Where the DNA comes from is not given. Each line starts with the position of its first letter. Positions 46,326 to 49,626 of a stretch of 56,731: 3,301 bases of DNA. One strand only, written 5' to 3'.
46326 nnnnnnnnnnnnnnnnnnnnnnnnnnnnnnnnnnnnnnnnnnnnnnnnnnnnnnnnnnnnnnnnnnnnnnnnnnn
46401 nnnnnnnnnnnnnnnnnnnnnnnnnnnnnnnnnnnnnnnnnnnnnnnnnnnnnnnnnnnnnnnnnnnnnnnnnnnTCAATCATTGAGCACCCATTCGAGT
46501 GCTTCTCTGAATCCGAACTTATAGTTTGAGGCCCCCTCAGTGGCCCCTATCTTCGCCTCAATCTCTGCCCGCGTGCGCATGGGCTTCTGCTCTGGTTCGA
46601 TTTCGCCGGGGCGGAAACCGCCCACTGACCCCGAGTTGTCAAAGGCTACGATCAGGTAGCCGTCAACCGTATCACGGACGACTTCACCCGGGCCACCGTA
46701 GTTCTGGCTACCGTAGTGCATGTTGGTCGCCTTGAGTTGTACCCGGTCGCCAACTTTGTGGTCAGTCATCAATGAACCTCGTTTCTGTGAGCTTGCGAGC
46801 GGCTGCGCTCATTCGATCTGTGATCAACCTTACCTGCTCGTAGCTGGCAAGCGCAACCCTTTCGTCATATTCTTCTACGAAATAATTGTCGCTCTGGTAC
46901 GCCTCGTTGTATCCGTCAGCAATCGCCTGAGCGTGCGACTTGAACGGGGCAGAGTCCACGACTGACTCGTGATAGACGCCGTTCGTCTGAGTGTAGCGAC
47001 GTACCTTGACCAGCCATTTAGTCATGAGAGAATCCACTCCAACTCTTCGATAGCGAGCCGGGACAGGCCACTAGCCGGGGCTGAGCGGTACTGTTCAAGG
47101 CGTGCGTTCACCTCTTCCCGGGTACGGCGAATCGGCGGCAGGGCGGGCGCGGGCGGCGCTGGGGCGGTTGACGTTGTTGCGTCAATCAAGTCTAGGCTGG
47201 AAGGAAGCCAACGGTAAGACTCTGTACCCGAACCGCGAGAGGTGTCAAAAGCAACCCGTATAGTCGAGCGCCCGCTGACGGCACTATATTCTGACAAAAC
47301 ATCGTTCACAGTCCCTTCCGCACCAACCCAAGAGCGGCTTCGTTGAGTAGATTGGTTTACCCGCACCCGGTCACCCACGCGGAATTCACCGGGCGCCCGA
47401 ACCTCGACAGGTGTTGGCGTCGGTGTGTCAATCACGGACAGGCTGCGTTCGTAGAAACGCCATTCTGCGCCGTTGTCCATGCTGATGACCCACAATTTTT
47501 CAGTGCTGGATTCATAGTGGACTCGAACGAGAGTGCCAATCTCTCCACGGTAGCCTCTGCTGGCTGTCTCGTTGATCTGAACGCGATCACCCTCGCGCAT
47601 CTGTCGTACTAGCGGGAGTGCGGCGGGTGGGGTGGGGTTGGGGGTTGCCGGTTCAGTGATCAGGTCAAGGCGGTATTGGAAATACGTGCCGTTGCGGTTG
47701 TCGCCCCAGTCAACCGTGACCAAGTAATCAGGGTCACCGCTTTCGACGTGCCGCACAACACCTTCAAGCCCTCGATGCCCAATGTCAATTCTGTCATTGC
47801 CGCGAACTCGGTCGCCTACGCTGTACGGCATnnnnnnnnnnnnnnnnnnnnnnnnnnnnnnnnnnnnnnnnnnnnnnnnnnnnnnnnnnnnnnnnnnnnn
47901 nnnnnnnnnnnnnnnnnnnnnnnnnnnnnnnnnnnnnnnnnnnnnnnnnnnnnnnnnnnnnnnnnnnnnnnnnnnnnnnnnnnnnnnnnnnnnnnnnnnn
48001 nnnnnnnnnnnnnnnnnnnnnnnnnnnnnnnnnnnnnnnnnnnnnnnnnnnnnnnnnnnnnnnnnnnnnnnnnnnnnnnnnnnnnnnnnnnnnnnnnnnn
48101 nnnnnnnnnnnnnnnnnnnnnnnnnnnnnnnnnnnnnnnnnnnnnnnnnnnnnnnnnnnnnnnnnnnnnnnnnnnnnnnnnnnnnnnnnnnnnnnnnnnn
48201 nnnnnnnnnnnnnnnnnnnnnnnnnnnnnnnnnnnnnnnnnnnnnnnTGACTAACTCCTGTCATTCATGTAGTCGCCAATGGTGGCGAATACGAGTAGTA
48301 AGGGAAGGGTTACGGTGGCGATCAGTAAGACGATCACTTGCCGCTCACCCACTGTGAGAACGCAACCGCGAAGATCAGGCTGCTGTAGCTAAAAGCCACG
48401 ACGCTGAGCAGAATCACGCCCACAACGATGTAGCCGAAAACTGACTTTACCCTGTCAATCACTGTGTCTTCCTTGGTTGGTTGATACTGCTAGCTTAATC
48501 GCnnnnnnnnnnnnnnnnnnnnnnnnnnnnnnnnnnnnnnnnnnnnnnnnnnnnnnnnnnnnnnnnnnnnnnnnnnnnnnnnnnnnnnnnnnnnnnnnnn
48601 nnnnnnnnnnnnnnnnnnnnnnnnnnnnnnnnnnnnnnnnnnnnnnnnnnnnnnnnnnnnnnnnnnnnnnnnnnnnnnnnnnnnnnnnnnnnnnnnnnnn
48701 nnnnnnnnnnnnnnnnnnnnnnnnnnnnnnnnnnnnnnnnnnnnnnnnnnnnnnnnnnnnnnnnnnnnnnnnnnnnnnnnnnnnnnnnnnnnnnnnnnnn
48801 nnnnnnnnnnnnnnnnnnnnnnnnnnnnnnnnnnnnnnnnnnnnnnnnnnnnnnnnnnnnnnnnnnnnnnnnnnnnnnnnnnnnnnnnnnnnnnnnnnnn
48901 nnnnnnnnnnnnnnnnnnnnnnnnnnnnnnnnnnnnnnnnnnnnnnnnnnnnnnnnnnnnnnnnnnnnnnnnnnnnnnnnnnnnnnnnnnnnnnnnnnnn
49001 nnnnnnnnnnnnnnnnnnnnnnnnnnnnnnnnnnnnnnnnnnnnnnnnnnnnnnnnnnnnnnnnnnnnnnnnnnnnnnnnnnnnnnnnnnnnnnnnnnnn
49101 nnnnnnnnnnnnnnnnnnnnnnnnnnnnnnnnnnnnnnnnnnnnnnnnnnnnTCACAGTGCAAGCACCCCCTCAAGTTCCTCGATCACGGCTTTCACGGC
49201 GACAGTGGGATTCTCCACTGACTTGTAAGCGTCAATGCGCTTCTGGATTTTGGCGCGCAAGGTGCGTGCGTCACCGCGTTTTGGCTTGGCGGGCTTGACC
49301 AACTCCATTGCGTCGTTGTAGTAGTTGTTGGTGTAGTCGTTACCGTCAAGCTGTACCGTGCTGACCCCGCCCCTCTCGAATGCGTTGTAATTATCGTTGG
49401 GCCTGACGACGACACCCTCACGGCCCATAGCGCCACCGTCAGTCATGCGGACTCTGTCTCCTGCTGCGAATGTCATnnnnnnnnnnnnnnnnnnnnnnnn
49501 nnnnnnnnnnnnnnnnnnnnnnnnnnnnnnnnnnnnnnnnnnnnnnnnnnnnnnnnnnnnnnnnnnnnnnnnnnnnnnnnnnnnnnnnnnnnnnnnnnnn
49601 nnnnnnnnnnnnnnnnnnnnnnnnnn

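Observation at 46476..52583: Six-kb tandem array of about ten paralogous early genes built from a repeated GDR(V/I) small-barrel module, most sharing a C-terminal EEL-x-(W/G)-(V/I)-L helix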

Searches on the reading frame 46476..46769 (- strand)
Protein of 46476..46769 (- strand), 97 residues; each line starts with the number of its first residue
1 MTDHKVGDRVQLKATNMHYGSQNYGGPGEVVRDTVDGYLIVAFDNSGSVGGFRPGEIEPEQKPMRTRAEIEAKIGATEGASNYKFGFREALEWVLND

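Call 4: search_protein_families(library=pfam, max_evalue=1, proteins=[window:46476-46769:-])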
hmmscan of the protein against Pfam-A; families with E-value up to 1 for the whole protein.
window:46476-46769:- (97 aa): 1 family
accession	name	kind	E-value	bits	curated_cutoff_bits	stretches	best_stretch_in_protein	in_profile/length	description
PF23887.1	Phage_Gene47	-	0.0044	17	27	1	25-45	16-36/65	Phage L5 gene 47-like protein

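Call 5: search_protein_families(library=phrogs, max_evalue=0.1, proteins=[window:46476-46769:-])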
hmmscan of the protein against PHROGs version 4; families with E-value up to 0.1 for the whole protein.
window:46476-46769:- (97 aa): 3 families
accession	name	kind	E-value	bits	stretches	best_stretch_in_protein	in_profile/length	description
phrog_690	-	unknown function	0.04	14.5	1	26-45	18-37/68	-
phrog_7955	-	unknown function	0.062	14.5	1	4-48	6-47/63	-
phrog_7871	-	unknown function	0.075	14.1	0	4-46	4-53/73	-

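Call 77: search_protein_families(library=ncbifam, max_evalue=0.1, proteins=[window:46476-46769:-])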
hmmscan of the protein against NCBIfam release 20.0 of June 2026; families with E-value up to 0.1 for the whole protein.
window:46476-46769:- (97 aa): 0 families

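Call 78: search_protein_families(library=padloc, max_evalue=0.1, proteins=[window:46476-46769:-])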
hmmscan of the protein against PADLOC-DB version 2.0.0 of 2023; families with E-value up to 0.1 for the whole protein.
window:46476-46769:- (97 aa): 0 families

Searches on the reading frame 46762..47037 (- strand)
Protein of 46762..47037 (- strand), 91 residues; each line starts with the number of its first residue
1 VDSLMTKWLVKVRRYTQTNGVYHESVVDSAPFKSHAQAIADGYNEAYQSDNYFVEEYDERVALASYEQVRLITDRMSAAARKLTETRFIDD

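Call 41: search_protein_families(library=pfam, max_evalue=0.01, proteins=[window:46762-47037:-])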
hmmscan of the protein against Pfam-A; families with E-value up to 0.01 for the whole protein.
window:46762-47037:- (91 aa): 0 families

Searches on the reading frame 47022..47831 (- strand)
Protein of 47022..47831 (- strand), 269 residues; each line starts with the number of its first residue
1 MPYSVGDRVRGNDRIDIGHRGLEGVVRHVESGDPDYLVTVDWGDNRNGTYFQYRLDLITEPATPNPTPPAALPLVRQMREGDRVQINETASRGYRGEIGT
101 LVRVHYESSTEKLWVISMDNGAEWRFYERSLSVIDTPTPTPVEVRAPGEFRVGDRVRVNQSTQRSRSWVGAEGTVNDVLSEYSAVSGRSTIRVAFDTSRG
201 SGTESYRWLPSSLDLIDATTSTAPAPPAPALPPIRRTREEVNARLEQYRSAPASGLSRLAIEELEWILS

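Call 4: search_protein_families(library=pfam, max_evalue=1, proteins=[window:47022-47831:-])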
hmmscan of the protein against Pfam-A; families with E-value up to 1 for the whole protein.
window:47022-47831:- (269 aa): 7 families
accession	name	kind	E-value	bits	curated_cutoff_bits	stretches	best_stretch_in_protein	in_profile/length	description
PF00924.24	MS_channel_2nd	-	0.0036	17.8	20.2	0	149-178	17-36/68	Mechanosensitive ion channel, beta-domain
PF14801.12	TrmI-like_N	-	0.045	14.1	24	0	148-164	1-17/50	TrmI-like N-terminal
PF03144.31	GTP_EFTU_D2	-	0.052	14.4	30.3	0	78-108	13-45/73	Elongation factor Tu domain 2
PF02211.21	NHase_beta_C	-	0.053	14.4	27.7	0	143-164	5-26/98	Nitrile hydratase beta subunit, C-terminal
PF10304.15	RTP1_C2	-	0.12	12.5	21.1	1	25-38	8-21/34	Required for nuclear transport of RNA pol II C-terminus 2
PF00366.26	Ribosomal_S17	-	0.19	12.3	25.9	0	148-166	42-60/68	Ribosomal protein S17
PF18346.7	SH3_15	-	0.21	12.3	24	0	150-167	1-18/67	Mind bomb SH3 repeat domain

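Call 5: search_protein_families(library=phrogs, max_evalue=0.1, proteins=[window:47022-47831:-])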
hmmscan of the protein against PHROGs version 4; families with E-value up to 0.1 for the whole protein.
window:47022-47831:- (269 aa): 10 families
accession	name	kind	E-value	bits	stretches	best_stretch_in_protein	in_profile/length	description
phrog_7814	-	unknown function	0.0002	22.3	1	78-107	1-30/63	-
phrog_22674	-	unknown function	0.00033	21.8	0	1-41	1-41/75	-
phrog_12836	-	unknown function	0.0011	20.2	1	150-202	7-60/77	-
phrog_10201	-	unknown function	0.0029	18.6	0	81-114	8-40/65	-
phrog_7871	-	unknown function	0.0039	18.2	0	149-178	3-39/73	-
phrog_7955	-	unknown function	0.0041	18.2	0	79-124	7-48/63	-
phrog_18075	-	unknown function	0.032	15.3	0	93-117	22-46/71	-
phrog_15022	-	unknown function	0.039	14.8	0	152-182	17-47/78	-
phrog_2827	-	unknown function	0.041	15.3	0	149-208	5-60/102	-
phrog_17722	-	unknown function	0.094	13.5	0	146-165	2-21/66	-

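Call 72: search_dna_similar(query=window:47022-47831:-, collection=phages, mode=protein, max_evalue=1, max_rows=30)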
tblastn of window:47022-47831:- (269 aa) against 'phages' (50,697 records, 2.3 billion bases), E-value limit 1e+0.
No match.

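Call 77: search_protein_families(library=ncbifam, max_evalue=0.1, proteins=[window:47022-47831:-])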
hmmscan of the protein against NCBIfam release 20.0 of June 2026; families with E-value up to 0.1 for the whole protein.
window:47022-47831:- (269 aa): 1 family
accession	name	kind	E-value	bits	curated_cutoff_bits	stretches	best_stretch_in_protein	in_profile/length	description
TIGR03888.1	nitrile_beta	equivalog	0.1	12.5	152.2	0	128-163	117-152/226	nitrile hydratase subunit beta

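Call 78: search_protein_families(library=padloc, max_evalue=0.1, proteins=[window:47022-47831:-])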
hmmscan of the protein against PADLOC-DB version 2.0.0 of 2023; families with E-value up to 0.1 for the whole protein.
window:47022-47831:- (269 aa): 0 families

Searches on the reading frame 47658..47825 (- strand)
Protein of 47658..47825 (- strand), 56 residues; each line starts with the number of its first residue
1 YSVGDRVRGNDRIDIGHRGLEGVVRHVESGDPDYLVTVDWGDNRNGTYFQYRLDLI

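Call 81: search_protein_families(library=pfam, alignment_id=A5, max_evalue=1)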
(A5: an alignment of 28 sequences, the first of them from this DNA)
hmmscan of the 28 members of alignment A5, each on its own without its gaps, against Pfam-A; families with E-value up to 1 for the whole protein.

A. member 1, seq(56 aa): 1 family
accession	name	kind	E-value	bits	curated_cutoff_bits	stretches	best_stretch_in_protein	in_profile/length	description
PF10304.15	RTP1_C2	-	0.02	15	21.1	1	23-36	8-21/34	Required for nuclear transport of RNA pol II C-terminus 2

B. families by the number of members that match (of 28 scanned): 24 families
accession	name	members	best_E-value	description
PF00467.35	KOW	4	0.00011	KOW motif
PF08940.17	DUF1918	4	0.0049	Domain of unknown function (DUF1918)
PF18129.7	SH3_12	3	0.0085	Xrn1 SH3-like domain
PF22682.2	Ribosomal_uL24m-like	2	0.00062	Large ribosomal subunit protein uL24m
PF23290.1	KOW5_SPT5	2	0.0024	Transcription elongation factor SPT5, fifth KOW domain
PF23887.1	Phage_Gene47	1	0.0015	Phage L5 gene 47-like protein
PF01343.23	Peptidase_S49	1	0.0082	Peptidase family S49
PF08141.18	SspH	1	0.012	Small acid-soluble spore protein H family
PF10304.15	RTP1_C2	1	0.02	Required for nuclear transport of RNA pol II C-terminus 2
PF06701.19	MIB_HERC2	1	0.032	Mib_herc2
PF09864.15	MliC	1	0.06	Membrane-bound lysozyme-inhibitor of c-type lysozyme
PF19813.4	DUF6296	1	0.063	Family of unknown function (DUF6296)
PF11347.14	CRR42-like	1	0.1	Protein CHLORORESPIRATORY REDUCTION 42-like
PF20297.4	MSSS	1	0.1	MutS2 and Smr-associated SH3 domain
PF02941.21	FeThRed_A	1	0.12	Ferredoxin thioredoxin reductase variable alpha chain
PF18346.7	SH3_15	1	0.18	Mind bomb SH3 repeat domain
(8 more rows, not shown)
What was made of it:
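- On KOW (Pfam PF00467): Four of 28 modules hit at E<1, best 1.1e-4 (call 81).
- On SH3_15, Mind bomb SH3 repeat (PF18346): One of 28 modules hits, at E 0.18 (call 81).
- On DUF1918 (PF08940): Four of 28 modules hit, best E 0.0049 (call 81).
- Weak Pfam KOW hits: best 1.1e-4, in 4 of 28 modules (call 81).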

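Call 82: search_solved_structures(query=A5, max_evalue=1)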
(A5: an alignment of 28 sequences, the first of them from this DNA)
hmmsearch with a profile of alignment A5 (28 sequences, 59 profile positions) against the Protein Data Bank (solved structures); distinct sequences matched with E-value up to 1: 118 (the best 60 are shown).
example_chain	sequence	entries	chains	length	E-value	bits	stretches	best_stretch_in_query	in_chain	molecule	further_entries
8qxi_A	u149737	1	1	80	7.6e-05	26.2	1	1-47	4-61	Uncharacterized protein SEF0032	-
5oy0_e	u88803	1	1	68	0.00032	24.1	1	5-44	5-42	Photosystem I reaction center subunit IV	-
5oy0_E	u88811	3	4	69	0.00035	24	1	5-44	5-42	Photosystem I reaction center subunit IV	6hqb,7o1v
1gxi_E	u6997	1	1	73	0.00041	23.8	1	5-44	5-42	PHOTOSYSTEM I REACTION CENTER SUBUNIT IV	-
4kt0_E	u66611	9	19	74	0.00043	23.8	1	5-44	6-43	Photosystem I reaction center subunit IV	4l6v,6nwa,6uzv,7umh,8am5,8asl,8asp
9sra_BR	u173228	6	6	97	0.0015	22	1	1-48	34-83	Large ribosomal subunit protein eL21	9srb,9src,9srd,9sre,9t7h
2dd4_A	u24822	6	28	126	0.0051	20.3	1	2-31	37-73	Thiocyanate hydrolase alpha subunit | Thiocyanate hydrolase subunit alpha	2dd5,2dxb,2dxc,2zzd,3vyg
4ytl_A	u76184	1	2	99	0.0061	20.1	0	2-31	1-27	Transcription elongation factor SPT5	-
9l8y_A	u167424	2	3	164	0.013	19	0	2-58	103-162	E3 ubiquitin-protein ligase HERC2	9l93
4v4n_AU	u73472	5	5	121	0.014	18.9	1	3-42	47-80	50S ribosomal protein L24P | Large ribosomal subunit protein uL24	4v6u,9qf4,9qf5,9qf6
4v4n_AR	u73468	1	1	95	0.027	18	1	1-45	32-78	50S ribosomal protein L21E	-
4v6u_BR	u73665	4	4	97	0.028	17.9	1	1-45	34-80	50S ribosomal protein L21e | Large ribosomal subunit protein eL21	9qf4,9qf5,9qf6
9sra_BU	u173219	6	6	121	0.029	17.9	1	3-42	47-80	Large ribosomal subunit protein uL24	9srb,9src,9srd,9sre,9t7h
8y0y_E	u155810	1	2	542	0.038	17.5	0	2-17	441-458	123-316 scDb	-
6kif_E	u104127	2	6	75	0.049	17.2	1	5-31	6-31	Photosystem I reaction center subunit IV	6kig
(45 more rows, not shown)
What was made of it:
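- The barrel profile against PDB sequences finds PsaE at 3e-4, plus eL21, uL24 and Spt5 (call 82).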

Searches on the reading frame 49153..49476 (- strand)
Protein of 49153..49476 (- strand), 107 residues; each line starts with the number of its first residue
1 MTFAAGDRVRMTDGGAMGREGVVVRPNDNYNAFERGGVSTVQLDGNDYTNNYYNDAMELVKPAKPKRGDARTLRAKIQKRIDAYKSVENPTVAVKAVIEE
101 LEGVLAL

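Call 4: search_protein_families(library=pfam, max_evalue=1, proteins=[window:49153-49476:-])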
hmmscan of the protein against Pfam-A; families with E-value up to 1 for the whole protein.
window:49153-49476:- (107 aa): 2 families
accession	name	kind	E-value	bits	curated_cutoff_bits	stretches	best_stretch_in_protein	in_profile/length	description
PF00467.35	KOW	-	0.0061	16.8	22.3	1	6-29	2-25/32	KOW motif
PF23291.1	KOW4_SPT5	-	0.094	13.1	27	1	4-23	10-29/55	Transcription elongation factor SPT5, fourth KOW domain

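Call 5: search_protein_families(library=phrogs, max_evalue=0.1, proteins=[window:49153-49476:-])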
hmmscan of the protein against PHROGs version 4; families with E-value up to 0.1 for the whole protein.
window:49153-49476:- (107 aa): 1 family
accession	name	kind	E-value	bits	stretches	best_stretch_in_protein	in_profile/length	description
phrog_6386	-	transcription regulation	0.062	14.1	1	2-29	125-152/179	transcription antiterminator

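Call 77: search_protein_families(library=ncbifam, max_evalue=0.1, proteins=[window:49153-49476:-])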
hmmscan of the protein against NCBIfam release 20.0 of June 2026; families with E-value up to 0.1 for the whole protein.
window:49153-49476:- (107 aa): 0 families

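Call 78: search_protein_families(library=padloc, max_evalue=0.1, proteins=[window:49153-49476:-])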
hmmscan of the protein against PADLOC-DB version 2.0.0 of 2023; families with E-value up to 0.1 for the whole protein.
window:49153-49476:- (107 aa): 0 families
